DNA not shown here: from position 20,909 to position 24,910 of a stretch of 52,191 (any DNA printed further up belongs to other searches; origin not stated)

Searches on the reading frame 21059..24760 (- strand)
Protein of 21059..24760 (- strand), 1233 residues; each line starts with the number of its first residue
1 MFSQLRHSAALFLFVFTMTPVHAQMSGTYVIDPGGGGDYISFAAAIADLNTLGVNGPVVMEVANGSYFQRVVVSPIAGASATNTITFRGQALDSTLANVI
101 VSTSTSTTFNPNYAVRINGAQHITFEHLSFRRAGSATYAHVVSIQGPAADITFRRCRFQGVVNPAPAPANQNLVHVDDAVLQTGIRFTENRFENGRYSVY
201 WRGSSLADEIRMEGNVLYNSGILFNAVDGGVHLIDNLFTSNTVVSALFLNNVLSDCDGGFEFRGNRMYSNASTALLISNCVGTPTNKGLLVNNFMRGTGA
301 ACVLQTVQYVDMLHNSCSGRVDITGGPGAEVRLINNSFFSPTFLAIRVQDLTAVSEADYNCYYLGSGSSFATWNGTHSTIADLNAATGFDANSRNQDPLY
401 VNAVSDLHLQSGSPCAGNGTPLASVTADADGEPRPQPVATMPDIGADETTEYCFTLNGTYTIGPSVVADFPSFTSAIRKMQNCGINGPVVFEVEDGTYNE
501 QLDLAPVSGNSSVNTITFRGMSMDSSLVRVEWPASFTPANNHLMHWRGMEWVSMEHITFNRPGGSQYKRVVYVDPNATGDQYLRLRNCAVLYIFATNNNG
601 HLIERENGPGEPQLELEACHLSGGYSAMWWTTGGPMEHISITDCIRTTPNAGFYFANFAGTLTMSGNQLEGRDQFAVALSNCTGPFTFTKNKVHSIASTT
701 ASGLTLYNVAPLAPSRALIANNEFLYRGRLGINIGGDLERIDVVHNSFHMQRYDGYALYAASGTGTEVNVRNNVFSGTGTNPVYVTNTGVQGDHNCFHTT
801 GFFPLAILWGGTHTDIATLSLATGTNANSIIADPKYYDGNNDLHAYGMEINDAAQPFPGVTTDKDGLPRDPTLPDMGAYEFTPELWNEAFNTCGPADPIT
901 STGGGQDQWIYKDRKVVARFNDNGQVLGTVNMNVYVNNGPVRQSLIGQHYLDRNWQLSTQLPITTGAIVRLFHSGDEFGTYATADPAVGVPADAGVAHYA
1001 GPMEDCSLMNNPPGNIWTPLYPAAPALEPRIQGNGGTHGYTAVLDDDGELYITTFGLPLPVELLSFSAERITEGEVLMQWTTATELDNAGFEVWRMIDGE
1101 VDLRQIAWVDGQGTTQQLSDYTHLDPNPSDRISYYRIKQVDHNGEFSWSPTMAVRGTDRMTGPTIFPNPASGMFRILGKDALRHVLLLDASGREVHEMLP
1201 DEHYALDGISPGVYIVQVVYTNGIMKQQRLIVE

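Call 6: search_protein_families(library=pfam, proteins=[window:21059-24760:-])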
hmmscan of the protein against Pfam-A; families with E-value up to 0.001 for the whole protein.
window:21059-24760:- (1233 aa): 2 families
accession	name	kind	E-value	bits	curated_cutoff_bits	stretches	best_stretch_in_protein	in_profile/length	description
PF13229.12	Beta_helix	-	4.8e-12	46.2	25.9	0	715-789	78-148/158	Right handed beta helix region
PF18962.6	Por_Secre_tail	-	0.00034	21.3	27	0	1165-1231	1-74/75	Secretion system C-terminal sorting domain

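Call 29: search_protein_families(library=ncbifam, max_evalue=0.01, proteins=[window:21059-24760:-])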
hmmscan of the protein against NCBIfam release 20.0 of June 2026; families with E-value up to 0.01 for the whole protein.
window:21059-24760:- (1233 aa): 2 families
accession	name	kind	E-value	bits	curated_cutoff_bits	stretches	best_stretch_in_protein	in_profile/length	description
NF041518.1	choice_anch_Q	domain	7.2e-10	39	25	1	405-448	15-56/58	choice-of-anchor Q domain-containing protein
TIGR04183.1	Por_Secre_tail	domain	2.1e-05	24.4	23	1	1165-1232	1-71/72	T9SS type A sorting domain-containing protein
